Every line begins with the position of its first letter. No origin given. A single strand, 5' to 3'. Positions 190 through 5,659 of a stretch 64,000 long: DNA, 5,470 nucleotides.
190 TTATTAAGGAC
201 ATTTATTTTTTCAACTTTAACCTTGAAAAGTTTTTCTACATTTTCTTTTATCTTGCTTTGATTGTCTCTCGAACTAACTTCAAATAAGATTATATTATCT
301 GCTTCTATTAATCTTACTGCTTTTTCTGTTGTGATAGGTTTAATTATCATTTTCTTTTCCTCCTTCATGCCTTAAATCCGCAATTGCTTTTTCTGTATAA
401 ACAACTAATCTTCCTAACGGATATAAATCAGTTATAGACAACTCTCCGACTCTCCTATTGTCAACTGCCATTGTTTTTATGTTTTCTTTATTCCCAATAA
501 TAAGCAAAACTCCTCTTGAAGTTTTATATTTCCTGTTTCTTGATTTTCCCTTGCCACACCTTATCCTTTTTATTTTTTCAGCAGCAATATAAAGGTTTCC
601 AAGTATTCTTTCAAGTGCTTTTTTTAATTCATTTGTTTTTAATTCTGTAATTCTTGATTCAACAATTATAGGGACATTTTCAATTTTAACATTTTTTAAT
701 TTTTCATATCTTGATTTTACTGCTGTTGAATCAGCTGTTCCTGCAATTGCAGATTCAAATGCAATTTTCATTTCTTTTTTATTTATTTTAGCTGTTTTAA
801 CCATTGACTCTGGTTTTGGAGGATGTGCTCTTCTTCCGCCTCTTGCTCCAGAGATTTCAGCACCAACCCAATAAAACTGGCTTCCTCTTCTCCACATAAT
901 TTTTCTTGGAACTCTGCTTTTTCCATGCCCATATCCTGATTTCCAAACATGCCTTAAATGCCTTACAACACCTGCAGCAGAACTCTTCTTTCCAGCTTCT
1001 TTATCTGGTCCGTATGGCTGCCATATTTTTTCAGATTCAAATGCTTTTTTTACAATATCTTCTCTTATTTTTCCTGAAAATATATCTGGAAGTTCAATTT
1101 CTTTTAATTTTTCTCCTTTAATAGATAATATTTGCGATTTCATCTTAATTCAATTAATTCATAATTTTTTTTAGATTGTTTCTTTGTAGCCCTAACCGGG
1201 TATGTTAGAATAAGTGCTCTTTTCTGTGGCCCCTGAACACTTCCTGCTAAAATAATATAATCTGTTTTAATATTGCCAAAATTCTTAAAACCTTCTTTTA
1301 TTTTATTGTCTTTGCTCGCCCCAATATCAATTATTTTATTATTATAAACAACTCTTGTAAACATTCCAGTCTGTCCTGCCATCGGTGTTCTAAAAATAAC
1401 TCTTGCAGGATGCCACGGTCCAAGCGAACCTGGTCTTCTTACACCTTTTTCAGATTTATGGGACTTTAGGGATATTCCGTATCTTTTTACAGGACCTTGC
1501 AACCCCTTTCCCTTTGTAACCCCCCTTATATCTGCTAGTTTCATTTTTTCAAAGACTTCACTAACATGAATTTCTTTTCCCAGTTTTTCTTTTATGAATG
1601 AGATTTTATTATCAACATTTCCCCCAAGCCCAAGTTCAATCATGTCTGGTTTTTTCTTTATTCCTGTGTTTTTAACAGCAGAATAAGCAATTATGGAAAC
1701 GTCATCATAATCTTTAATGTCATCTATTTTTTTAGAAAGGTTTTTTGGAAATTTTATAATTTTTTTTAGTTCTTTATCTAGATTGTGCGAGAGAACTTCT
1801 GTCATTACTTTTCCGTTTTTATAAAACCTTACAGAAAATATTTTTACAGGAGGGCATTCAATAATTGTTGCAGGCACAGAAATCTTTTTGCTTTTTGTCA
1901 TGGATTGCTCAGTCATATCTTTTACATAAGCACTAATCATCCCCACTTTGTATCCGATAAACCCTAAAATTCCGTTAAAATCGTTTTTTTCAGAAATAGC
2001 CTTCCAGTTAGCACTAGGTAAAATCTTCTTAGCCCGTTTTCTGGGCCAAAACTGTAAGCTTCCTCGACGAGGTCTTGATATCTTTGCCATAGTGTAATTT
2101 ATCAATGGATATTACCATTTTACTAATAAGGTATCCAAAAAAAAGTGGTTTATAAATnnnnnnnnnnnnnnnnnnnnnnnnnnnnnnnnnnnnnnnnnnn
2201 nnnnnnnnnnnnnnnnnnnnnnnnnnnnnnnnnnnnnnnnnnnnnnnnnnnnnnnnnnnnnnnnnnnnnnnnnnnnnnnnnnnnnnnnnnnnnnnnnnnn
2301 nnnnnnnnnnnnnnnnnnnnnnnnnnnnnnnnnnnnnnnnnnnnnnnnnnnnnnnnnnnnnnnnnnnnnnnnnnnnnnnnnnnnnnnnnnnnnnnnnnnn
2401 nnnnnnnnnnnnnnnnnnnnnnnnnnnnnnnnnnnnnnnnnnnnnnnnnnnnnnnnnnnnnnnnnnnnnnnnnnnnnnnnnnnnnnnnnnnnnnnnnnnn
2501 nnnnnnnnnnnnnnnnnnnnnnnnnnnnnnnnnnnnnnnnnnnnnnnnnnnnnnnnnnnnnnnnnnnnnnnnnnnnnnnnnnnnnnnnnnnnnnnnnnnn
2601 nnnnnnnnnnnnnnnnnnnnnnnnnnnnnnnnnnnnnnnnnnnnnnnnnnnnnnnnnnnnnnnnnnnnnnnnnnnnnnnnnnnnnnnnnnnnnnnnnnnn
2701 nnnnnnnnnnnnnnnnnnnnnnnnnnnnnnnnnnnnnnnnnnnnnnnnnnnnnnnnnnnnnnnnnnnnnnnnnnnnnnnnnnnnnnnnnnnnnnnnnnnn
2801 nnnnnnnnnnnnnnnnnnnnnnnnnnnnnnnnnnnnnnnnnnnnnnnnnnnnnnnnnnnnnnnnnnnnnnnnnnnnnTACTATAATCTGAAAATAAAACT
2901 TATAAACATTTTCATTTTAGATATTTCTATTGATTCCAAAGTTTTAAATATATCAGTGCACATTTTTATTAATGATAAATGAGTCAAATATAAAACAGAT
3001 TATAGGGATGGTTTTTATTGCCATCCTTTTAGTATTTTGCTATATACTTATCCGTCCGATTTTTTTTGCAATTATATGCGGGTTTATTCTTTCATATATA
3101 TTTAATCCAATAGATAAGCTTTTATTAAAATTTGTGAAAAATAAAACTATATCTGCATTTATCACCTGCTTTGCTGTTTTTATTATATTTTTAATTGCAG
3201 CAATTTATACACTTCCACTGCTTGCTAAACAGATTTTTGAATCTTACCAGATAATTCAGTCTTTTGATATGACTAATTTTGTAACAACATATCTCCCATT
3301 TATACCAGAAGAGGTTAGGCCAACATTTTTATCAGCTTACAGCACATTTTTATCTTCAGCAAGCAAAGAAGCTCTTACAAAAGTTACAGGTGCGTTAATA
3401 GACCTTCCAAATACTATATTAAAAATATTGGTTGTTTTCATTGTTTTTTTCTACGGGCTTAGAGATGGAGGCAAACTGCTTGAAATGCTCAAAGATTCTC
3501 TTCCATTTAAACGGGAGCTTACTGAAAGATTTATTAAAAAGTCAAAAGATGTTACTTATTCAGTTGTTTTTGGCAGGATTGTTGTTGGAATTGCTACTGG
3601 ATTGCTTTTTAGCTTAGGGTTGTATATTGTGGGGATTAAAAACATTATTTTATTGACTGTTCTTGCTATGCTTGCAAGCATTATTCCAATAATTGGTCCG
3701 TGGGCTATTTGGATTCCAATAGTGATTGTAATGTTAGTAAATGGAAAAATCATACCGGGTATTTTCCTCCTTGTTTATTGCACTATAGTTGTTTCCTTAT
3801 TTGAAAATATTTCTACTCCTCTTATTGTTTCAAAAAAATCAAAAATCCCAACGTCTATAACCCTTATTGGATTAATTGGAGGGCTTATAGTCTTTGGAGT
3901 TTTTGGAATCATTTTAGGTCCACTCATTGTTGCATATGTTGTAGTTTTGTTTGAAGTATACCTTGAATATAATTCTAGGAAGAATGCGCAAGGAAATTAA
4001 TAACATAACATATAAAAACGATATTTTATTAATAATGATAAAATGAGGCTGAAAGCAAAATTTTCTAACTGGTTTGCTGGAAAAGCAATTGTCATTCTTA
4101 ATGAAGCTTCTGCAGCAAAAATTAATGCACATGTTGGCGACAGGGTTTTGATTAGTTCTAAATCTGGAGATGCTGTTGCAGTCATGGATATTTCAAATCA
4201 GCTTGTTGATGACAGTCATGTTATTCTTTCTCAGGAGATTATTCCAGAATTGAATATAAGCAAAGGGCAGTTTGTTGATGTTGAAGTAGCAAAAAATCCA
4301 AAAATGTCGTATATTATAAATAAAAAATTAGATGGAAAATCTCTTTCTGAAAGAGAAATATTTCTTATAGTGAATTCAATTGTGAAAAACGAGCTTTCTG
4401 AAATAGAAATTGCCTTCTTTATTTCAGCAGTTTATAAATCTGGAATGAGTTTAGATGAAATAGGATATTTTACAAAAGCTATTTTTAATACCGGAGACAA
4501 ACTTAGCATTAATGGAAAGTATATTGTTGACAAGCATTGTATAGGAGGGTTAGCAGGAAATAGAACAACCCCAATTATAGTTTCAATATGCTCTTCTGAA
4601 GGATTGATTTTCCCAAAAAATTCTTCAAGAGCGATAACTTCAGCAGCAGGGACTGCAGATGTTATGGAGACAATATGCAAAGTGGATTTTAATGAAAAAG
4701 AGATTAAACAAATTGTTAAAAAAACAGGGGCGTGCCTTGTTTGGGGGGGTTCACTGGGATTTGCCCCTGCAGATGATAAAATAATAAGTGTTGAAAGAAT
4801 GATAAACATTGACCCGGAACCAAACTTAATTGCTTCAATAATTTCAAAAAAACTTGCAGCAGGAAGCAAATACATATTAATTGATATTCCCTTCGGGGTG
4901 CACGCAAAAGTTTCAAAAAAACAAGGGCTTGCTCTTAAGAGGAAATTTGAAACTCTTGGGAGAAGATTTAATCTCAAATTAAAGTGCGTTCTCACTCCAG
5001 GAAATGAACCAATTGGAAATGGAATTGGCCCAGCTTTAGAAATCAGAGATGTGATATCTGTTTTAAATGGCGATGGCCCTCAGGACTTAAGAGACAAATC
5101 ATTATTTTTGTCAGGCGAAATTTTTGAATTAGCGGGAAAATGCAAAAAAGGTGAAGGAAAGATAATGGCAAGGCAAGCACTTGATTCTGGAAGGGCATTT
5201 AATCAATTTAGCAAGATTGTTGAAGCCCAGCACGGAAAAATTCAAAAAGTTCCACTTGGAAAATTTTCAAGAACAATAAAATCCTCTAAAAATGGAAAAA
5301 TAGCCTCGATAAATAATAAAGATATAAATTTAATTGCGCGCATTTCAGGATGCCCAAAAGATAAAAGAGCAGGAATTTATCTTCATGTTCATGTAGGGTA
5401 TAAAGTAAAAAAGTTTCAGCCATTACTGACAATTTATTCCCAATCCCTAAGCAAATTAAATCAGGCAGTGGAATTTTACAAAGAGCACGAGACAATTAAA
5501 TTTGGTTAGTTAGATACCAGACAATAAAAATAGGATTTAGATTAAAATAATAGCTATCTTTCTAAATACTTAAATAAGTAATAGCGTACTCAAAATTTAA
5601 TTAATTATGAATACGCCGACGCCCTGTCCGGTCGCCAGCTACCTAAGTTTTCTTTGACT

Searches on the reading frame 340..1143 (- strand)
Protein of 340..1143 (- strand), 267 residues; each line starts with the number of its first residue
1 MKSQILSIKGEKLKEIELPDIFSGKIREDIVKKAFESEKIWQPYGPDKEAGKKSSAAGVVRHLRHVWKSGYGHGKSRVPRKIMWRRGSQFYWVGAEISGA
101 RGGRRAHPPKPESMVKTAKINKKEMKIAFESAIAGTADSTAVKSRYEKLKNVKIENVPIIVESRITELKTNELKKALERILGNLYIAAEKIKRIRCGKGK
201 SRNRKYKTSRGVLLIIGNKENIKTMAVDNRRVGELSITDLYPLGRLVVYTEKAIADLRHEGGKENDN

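Call 53: find_encoding_contigs(protein=window:340-1143:-, flank=10000, max_places=1)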
Protein window:340-1143:- (267 aa): 3 contigs read that carry it; 1 place shown.
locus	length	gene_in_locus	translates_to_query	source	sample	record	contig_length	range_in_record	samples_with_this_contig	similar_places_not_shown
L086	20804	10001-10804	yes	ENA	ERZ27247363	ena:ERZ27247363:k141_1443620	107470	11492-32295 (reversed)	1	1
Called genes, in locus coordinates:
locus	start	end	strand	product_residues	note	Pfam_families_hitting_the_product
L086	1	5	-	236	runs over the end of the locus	PF00254:FKBP_C, PF22199:FKBP26_IF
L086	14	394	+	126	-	PF21485:IF5A-like_N, PF08207:EFP_N (weak)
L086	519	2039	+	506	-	PF02163:Peptidase_M50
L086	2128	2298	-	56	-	PF03911:Sec61_beta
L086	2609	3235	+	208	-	PF00687:Ribosomal_L1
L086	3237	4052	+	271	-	PF00466:Ribosomal_L10, PF17777:RL10P_insert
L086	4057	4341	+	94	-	PF00428:Ribosomal_60s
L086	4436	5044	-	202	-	PF03412:Peptidase_C39 (weak), PF13529:Peptidase_C39_2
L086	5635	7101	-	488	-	PF02885:Glycos_trans_3N, PF00591:Glycos_transf_3, PF07831:PYNP_C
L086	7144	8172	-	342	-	PF01594:AI-2E_transport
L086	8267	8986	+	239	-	-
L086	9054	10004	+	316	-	PF00297:Ribosomal_L3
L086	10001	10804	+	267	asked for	PF00573:Ribosomal_L4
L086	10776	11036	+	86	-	PF00276:Ribosomal_L23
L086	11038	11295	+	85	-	-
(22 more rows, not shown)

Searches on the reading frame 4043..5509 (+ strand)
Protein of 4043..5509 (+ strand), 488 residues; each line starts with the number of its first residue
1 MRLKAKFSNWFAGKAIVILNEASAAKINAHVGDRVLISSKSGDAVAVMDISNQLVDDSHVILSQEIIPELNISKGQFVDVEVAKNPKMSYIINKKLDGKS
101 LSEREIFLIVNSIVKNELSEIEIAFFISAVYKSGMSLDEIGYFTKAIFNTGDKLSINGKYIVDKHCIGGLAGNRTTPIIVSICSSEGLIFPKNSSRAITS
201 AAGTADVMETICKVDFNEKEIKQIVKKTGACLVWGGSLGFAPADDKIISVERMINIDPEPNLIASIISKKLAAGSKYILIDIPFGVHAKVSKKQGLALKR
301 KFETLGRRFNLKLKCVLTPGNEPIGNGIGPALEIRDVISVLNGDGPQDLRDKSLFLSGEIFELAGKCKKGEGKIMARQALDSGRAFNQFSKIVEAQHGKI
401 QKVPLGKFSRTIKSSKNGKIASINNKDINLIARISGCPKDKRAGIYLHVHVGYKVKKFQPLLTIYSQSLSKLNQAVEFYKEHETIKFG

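Call 38: search_protein_families(library=pfam, max_evalue=0.001, proteins=[window:4043-5509:+])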
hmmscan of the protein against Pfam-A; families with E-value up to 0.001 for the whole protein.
window:4043-5509:+ (488 aa): 4 families
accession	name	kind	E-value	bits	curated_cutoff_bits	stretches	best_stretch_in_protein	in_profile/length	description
PF02885.22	Glycos_trans_3N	-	2.6e-13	49.9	26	1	91-150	3-62/63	Glycosyl transferase family, helical bundle domain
PF07831.19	PYNP_C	-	1.6e-09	37.7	27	1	420-483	2-72/75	Pyrimidine nucleoside phosphorylase C-terminal domain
PF00591.27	Glycos_transf_3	-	7.1e-09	36.1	27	1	159-385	2-252/253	Glycosyl transferase family, a/b domain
PF02359.24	CDC48_N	-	0.00034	21.2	35.1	0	47-85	4-41/85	Cell division protein 48 (CDC48), N-terminal domain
